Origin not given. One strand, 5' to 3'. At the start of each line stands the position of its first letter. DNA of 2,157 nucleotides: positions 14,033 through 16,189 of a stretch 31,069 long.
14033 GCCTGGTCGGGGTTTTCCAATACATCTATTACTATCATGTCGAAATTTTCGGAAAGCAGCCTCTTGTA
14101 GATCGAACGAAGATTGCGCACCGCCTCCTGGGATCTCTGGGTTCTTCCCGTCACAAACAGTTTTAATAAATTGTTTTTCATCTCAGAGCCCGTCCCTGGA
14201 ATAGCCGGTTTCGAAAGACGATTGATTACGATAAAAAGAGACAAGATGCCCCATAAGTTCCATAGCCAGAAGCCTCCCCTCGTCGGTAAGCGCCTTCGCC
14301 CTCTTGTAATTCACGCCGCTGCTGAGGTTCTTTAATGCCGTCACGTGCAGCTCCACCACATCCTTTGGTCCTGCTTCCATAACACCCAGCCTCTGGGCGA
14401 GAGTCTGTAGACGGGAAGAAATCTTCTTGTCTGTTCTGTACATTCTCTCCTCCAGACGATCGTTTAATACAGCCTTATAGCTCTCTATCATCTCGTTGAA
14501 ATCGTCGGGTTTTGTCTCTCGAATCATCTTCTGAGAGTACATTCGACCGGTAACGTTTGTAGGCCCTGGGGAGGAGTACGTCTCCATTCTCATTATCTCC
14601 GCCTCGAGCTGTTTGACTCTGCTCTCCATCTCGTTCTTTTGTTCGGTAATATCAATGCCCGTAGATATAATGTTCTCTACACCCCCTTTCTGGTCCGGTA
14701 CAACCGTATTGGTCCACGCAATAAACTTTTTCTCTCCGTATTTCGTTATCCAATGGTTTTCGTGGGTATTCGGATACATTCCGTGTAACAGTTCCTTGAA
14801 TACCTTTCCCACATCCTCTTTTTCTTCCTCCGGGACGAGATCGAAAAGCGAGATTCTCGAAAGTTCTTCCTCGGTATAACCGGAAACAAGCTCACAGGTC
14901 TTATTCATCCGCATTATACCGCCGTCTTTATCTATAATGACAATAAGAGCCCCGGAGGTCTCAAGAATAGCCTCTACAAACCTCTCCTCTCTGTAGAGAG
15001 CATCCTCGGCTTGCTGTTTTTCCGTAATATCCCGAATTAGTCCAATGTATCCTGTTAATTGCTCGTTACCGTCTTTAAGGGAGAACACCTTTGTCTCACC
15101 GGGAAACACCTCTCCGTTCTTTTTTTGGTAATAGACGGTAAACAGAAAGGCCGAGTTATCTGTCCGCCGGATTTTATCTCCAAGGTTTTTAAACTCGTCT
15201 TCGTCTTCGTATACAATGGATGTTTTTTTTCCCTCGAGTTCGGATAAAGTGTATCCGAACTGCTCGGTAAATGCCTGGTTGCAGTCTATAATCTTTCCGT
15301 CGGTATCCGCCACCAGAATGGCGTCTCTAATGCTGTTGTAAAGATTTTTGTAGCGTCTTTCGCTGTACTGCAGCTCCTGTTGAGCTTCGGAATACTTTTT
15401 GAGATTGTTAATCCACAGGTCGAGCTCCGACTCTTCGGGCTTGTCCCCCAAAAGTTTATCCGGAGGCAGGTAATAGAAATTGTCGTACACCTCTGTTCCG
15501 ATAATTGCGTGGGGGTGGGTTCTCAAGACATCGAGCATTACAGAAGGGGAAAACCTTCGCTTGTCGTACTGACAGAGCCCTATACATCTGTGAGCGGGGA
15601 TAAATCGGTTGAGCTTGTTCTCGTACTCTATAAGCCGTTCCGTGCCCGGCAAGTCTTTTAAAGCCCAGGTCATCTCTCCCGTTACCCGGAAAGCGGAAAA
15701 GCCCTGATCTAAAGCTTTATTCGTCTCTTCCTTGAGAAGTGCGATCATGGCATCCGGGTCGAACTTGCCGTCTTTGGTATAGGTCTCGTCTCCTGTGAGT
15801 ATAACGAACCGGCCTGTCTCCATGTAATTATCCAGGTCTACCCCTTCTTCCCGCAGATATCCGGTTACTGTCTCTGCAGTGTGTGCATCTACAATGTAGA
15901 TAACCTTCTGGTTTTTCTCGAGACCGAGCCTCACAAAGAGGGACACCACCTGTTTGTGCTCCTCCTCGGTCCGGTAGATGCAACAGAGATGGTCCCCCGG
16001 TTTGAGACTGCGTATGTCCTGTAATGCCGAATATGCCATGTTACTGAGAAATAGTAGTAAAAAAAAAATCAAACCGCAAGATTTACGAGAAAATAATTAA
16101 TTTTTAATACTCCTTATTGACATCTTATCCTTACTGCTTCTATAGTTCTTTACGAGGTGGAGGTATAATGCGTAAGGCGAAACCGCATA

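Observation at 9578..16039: Sensor-fused KaiABC-like timing operon: MEDS-PAS-PAS(-KaiA-like?) / KaiB / KaiC / PAS hybrid kinase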

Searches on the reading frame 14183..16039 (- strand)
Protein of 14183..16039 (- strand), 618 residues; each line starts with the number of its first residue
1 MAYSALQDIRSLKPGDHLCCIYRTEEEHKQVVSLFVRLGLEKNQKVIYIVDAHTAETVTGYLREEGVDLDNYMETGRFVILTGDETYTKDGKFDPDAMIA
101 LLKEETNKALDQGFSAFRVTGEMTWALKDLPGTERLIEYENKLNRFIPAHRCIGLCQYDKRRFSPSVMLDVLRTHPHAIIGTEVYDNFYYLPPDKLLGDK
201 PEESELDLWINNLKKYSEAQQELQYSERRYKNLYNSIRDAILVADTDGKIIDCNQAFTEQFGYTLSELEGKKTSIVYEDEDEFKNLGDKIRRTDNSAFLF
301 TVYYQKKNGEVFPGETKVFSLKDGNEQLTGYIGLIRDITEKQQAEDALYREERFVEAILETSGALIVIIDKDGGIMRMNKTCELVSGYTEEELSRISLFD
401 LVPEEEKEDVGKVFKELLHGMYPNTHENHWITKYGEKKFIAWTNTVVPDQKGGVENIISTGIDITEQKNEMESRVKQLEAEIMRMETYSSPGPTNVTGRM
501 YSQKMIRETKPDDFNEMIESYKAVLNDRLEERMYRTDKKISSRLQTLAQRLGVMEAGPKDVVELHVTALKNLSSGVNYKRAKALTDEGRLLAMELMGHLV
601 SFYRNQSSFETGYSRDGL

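Call 3: search_protein_families(library=pfam, proteins=[window:14183-16039:-], max_evalue=0.01)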
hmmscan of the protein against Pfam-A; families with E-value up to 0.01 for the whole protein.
window:14183-16039:- (618 aa): 7 families
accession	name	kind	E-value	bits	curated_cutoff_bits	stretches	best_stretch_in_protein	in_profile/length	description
PF14417.12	MEDS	-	2.2e-51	174.3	29.8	1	16-176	1-161/161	MEDS: MEthanogen/methylotroph, DcmR Sensory domain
PF00989.32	PAS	-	1.2e-30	106.2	22.6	2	229-338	2-113/113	PAS fold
PF13426.13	PAS_9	-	5.2e-28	97.8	27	2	239-340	2-103/103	PAS domain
PF08448.16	PAS_4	-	1.3e-21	77.3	23.1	2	235-342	2-109/110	PAS fold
PF13188.13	PAS_8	-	1.7e-16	59.9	21.8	2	228-279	1-49/65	PAS domain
PF08447.18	PAS_3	-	9.3e-15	55.1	25.6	2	376-460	2-88/89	PAS fold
PF14598.12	PAS_11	-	1.6e-05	25.2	25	0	367-428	6-61/109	PAS domain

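Call 4: search_protein_families(library=ncbifam, proteins=[window:14183-16039:-], max_evalue=0.01)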
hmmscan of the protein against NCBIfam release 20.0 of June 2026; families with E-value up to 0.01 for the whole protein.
window:14183-16039:- (618 aa): 31 families (the best 25 are shown)
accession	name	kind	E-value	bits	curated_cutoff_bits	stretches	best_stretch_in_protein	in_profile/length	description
TIGR00229.1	sensory_box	domain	4.5e-45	152.8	22.9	2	226-348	3-126/126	PAS domain S-box protein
NF047874.1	MASE3_PAS_HK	subfamily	4.8e-17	62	560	2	212-346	249-383/655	MASE3 domain-containing sensor histidine kinase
NF008468.0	PRK11360.1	equivalog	8.3e-17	60.8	646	2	221-354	261-393/616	two-component system sensor histidine kinase AtoS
NF041045.1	RsbA_anti_sig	subfamily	4.7e-15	55.6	210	1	17-202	3-174/303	anti-sigma factor RsbA family regulatory protein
NF008467.0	PRK11359.1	equivalog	7.8e-15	53.9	857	2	237-344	145-254/800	oxygen-sensing cyclic-di-GMP phosphodiesterase DosP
NF045595.1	HK_scytonemin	equivalog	2e-13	49.6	865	1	213-477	140-403/637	scytonemin biosynthesis sensor histidine kinase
NF045675.1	PhdiestaseDibA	equivalog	6.2e-13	48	980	1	212-348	62-199/623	phosphodiesterase DibA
NF052573.1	HisKinEspAMyxo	equivalog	1.4e-12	46.4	1400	2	218-343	248-370/755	serine histidine kinase EspA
TIGR02938.1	nifL_nitrog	equivalog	1.5e-12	46.8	242.45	1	240-413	16-190/494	nitrogen fixation negative regulator NifL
NF007298.0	PRK09776.1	equivalog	3.4e-12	45.1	1135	2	351-479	301-428/1111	diguanylate cyclase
NF008302.0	PRK11091.1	equivalog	5.9e-12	44.6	838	2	211-351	138-279/779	aerobic respiration two-component sensor histidine kinase ArcB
NF041777.1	sens_FixL_Rhizob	equivalog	1.1e-11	44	850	2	218-345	113-243/485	sensor protein FixL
NF046044.1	PnpS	equivalog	2.2e-10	40.1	400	1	202-346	28-168/390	two-component system histidine kinase PnpS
NF007474.0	PRK10060.1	equivalog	5.2e-10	38.2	782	1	346-476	104-234/663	cyclic di-GMP phosphodiesterase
NF052652.1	YtvA_fam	equivalog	1.3e-08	34.7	250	1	239-357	11-133/243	YtvA family blue-light photoreceptor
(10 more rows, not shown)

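Call 46: find_encoding_contigs(protein=window:14183-16039:-, flank=3000, max_places=4)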
Protein window:14183-16039:- (618 aa): 1 contig read that carries it; 1 place shown.
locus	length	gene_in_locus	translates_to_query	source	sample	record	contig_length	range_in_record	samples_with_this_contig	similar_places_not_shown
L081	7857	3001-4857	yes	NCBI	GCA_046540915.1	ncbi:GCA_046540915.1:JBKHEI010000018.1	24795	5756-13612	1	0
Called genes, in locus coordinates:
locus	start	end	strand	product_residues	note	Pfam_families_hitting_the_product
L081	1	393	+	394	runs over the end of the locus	PF00990:GGDEF, PF07238:PilZ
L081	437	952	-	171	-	PF01842:ACT, PF22629:ACT_AHAS_ss, PF13710:ACT_5, PF10369:ALS_ss_C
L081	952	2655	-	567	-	PF02776:TPP_enzyme_N, PF00205:TPP_enzyme_M, PF02775:TPP_enzyme_C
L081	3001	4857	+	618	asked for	PF14417:MEDS, PF00989:PAS, PF13188:PAS_8, PF08448:PAS_4, PF13426:PAS_9, PF00989:PAS, PF08448:PAS_4 (weak), PF13426:PAS_9 (weak), +2 more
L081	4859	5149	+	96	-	PF07689:KaiB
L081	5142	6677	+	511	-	PF00154:RecA_N (faint), PF05625:PAXNEB (faint), PF13481:AAA_25 (faint), PF06745:ATPase, PF14417:MEDS (faint), PF06745:ATPase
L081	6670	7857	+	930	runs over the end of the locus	PF00989:PAS, PF13188:PAS_8, PF00989:PAS, PF13426:PAS_9, PF00512:HisKA, PF02518:HATPase_c, PF00072:Response_reg, PF01627:Hpt, +3 more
